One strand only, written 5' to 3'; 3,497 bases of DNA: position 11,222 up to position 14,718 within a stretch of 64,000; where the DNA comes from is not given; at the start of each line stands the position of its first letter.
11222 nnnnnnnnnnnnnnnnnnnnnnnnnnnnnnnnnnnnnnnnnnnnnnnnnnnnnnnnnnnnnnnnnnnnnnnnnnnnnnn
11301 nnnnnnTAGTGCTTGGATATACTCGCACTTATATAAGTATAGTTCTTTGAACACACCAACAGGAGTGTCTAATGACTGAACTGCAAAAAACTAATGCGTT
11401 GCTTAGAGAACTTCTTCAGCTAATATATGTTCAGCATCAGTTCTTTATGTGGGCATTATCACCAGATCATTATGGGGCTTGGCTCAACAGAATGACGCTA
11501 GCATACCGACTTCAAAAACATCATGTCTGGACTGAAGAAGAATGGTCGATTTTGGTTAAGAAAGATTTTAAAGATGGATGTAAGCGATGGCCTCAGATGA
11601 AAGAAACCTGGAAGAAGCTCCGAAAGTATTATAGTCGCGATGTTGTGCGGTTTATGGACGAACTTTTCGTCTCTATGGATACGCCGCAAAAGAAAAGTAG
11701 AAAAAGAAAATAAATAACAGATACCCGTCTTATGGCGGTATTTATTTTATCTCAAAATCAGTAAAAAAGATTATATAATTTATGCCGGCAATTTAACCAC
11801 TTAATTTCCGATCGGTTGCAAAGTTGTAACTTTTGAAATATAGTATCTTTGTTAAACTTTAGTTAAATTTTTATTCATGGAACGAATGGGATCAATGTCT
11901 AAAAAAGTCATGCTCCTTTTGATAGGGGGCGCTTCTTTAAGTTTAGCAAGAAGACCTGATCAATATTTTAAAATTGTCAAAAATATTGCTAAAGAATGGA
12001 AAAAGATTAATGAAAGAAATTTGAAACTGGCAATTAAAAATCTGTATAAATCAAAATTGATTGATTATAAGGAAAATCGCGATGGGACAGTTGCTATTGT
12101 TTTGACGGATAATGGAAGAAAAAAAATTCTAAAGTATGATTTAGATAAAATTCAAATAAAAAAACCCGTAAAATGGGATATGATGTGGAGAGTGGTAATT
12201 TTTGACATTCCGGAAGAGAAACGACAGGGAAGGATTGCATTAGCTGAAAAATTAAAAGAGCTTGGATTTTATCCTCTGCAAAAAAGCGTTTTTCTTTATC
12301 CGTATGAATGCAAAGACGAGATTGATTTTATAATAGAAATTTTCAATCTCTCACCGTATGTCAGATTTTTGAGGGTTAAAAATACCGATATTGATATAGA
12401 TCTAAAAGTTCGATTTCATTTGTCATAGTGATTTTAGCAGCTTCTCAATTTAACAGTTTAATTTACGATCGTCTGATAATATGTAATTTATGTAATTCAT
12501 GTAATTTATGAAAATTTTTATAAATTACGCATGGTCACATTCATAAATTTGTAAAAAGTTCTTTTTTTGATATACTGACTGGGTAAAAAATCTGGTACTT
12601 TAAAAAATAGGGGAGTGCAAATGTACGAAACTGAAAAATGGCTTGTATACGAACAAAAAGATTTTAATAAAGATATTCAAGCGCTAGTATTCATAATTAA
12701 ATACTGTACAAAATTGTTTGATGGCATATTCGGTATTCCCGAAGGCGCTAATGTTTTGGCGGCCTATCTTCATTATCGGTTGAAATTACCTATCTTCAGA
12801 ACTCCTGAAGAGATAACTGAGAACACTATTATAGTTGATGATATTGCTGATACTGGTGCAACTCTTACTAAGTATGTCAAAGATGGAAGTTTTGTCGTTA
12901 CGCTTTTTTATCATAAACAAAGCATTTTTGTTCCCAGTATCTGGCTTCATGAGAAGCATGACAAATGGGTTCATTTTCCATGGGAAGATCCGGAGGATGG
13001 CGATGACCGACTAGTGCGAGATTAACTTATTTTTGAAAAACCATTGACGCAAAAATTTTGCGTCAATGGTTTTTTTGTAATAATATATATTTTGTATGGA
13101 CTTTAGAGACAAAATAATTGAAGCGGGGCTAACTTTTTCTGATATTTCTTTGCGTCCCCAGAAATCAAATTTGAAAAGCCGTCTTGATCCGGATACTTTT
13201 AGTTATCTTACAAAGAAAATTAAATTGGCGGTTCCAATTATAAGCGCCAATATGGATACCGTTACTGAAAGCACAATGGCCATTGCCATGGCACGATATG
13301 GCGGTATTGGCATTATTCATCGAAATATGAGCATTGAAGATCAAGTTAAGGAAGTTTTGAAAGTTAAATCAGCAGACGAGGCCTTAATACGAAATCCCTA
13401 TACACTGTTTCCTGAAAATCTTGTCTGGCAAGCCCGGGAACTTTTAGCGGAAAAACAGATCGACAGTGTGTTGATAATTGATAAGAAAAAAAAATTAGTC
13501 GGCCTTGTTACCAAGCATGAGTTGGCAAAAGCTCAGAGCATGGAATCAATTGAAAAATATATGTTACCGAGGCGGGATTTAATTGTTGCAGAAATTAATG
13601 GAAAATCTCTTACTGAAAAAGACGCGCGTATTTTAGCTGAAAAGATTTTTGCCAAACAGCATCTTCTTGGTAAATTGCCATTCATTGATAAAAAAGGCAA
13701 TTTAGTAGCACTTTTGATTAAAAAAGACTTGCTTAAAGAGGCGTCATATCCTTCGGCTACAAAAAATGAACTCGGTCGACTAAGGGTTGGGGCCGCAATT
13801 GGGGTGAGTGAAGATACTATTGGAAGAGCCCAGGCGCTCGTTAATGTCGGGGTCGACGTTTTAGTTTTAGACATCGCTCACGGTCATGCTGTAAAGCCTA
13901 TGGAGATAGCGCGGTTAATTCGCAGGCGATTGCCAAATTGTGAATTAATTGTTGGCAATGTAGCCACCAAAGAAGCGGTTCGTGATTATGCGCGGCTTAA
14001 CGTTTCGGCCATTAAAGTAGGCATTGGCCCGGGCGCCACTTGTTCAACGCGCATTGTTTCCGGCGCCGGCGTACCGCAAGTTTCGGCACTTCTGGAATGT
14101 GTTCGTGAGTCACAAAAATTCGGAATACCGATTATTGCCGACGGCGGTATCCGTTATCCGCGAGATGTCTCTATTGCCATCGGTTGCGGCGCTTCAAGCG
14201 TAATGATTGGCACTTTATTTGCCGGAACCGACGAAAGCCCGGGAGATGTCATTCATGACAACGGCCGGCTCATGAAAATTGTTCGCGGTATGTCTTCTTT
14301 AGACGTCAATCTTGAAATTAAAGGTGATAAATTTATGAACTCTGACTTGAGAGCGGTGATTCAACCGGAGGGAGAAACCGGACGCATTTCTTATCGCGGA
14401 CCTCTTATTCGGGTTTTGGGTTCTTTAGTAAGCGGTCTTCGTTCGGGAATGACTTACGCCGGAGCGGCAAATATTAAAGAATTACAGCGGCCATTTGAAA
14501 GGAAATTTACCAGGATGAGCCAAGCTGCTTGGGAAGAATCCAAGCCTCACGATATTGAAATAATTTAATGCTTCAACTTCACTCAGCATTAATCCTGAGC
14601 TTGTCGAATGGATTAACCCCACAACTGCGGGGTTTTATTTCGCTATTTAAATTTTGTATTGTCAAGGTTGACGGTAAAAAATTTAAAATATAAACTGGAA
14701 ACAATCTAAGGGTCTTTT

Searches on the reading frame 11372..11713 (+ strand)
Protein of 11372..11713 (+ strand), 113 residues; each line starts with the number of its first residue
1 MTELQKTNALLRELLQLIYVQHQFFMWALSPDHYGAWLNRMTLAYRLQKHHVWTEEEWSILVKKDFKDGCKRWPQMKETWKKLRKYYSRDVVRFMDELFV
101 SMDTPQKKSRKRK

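Call 7: search_protein_families(library=pfam, proteins=[window:11372-11713:+])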
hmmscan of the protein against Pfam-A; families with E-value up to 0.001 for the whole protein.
window:11372-11713:+ (113 aa): 0 families

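Call 10: find_encoding_contigs(protein=window:11372-11713:+, flank=3000, max_places=10)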
Protein window:11372-11713:+ (113 aa): 1 contig read that carries it; 1 place shown.
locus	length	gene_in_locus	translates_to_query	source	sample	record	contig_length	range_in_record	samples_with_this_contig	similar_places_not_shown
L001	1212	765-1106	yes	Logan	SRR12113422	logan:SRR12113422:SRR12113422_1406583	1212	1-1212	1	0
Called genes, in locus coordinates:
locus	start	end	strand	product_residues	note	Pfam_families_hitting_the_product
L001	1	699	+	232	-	?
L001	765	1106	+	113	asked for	-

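Call 22: list_cluster_members(proteins=[P0001, window:11372-11713:+, window:7826-8149:+, window:7340-7687:+, window:13096-14568:+, window:11877-12428:+])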
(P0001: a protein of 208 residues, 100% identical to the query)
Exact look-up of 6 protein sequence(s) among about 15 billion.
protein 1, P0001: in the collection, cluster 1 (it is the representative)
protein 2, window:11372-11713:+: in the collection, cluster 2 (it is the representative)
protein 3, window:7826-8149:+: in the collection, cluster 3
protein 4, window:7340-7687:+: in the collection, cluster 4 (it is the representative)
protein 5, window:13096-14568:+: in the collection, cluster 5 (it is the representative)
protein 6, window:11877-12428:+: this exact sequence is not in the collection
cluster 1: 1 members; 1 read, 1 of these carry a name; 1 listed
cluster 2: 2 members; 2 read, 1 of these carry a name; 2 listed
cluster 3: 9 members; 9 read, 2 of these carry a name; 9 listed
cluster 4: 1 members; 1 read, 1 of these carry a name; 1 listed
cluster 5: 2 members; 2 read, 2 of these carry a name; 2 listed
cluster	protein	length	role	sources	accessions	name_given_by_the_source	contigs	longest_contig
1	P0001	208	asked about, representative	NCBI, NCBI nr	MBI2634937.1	MAG: tRNA (guanosine(37)-N1)-methyltransferase TrmD [Parcubacteria group bacterium] | tRNA (guanosine(37)-N1)-methyltransferase TrmD [Parcubacteria group bacterium]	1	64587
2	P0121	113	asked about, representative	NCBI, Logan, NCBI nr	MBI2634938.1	MAG: hypothetical protein HYW79_00070 [Parcubacteria group bacterium] | hypothetical protein [Parcubacteria group bacterium]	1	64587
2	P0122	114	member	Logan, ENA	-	-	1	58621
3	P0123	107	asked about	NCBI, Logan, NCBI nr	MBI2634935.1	MAG: KH domain-containing protein [Parcubacteria group bacterium] | KH domain-containing protein [Parcubacteria group bacterium]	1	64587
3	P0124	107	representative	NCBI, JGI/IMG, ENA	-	-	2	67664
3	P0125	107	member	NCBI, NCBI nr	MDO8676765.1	MAG: KH domain-containing protein [Candidatus Azambacteria bacterium] | KH domain-containing protein [Candidatus Azambacteria bacterium]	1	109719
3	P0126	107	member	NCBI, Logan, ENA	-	-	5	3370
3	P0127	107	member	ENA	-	-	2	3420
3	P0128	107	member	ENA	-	-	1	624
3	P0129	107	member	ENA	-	-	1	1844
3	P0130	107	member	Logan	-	-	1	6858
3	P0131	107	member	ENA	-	-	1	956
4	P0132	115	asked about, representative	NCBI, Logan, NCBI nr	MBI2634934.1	MAG: 30S ribosomal protein S16 [Parcubacteria group bacterium] | 30S ribosomal protein S16 [Parcubacteria group bacterium]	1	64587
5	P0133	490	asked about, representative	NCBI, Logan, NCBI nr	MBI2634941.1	MAG: IMP dehydrogenase [Parcubacteria group bacterium] | IMP dehydrogenase [Parcubacteria group bacterium]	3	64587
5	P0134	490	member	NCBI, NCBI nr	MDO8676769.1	MAG: IMP dehydrogenase [Candidatus Azambacteria bacterium] | IMP dehydrogenase [Candidatus Azambacteria bacterium]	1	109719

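Call 24: find_encoding_contigs(protein=P0122, flank=4000, max_places=6)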
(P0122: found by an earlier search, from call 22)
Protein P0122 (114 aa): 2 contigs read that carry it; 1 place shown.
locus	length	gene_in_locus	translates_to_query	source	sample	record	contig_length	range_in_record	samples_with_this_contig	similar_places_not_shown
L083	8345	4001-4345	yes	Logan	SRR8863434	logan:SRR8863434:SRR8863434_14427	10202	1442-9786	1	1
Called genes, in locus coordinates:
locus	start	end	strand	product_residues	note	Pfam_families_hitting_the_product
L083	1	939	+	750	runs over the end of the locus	PF00912:Transgly, PF00905:Transpeptidase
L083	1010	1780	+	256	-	PF01746:tRNA_m1G_MT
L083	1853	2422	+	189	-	PF00857:Isochorismatase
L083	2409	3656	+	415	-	PF17767:NAPRTase_N, PF04095:NAPRTase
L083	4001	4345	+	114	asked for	-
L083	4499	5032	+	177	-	PF09827:CRISPR_Cas2 (faint), PF20803:PaaX_M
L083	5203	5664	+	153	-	-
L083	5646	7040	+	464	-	PF00890:FAD_binding_2 (weak), PF01266:DAO (faint), PF03486:HI0933_like (faint), PF07992:Pyr_redox_2 (faint), PF21688:FAD-depend_C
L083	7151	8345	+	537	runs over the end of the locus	?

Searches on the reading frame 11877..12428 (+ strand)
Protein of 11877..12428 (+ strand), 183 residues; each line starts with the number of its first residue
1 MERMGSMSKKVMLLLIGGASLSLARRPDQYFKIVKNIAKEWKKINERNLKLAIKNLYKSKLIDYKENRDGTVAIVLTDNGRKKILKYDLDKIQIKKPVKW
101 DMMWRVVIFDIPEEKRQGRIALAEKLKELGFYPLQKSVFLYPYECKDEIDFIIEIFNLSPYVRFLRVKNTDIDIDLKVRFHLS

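Call 7: search_protein_families(library=pfam, proteins=[window:11877-12428:+])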
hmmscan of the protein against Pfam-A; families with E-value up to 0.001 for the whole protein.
window:11877-12428:+ (183 aa): 2 families
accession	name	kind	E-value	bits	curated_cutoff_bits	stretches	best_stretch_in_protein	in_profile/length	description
PF20803.2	PaaX_M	-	8.5e-21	74.3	24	1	98-170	2-74/83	PaaX protein central Cas2-like domain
PF09827.14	CRISPR_Cas2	-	2.9e-05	24.6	23.8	1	103-140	1-35/74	CRISPR associated protein Cas2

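Call 14: find_encoding_contigs(protein=window:11877-12428:+, flank=3000, max_places=10)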
Protein window:11877-12428:+ (183 aa): no gene with exactly this product is on record in the collection.

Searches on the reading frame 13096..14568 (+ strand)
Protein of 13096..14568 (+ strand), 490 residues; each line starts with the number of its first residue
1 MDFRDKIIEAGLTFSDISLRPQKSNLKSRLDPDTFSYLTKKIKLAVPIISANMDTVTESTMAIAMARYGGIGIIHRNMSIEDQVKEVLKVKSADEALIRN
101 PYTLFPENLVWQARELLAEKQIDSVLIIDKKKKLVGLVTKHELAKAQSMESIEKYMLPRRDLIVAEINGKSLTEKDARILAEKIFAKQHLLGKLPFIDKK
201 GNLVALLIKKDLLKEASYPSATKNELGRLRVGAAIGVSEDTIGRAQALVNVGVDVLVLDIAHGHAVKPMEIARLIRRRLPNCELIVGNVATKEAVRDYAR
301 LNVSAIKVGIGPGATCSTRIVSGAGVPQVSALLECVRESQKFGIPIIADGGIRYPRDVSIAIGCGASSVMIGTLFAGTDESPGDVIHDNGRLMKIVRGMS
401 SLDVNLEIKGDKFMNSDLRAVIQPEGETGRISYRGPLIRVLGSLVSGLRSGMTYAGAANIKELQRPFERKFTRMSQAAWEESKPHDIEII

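Call 30: find_encoding_contigs(protein=window:13096-14568:+, flank=5000, max_places=10)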
Protein window:13096-14568:+ (490 aa): 3 contigs read that carry it; 3 places shown.
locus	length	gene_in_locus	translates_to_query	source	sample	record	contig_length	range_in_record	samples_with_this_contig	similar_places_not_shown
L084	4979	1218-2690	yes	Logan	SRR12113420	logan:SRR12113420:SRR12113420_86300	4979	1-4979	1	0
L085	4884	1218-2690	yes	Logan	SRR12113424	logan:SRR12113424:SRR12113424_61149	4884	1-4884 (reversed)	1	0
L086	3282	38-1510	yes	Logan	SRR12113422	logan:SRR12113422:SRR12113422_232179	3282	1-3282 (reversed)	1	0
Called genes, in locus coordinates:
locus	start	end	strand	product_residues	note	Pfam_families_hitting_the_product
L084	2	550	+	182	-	?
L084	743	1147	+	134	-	-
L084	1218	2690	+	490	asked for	PF00478:IMPDH, PF00571:CBS (weak), PF01070:FMN_dh (weak), PF03060:NMO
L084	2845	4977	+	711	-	?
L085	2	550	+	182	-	?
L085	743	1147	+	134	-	-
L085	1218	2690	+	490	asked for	PF00478:IMPDH, PF00571:CBS (weak), PF01070:FMN_dh (weak), PF03060:NMO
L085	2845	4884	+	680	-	?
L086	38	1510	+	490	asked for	PF00478:IMPDH, PF00571:CBS (weak), PF01070:FMN_dh (weak), PF03060:NMO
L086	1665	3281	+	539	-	?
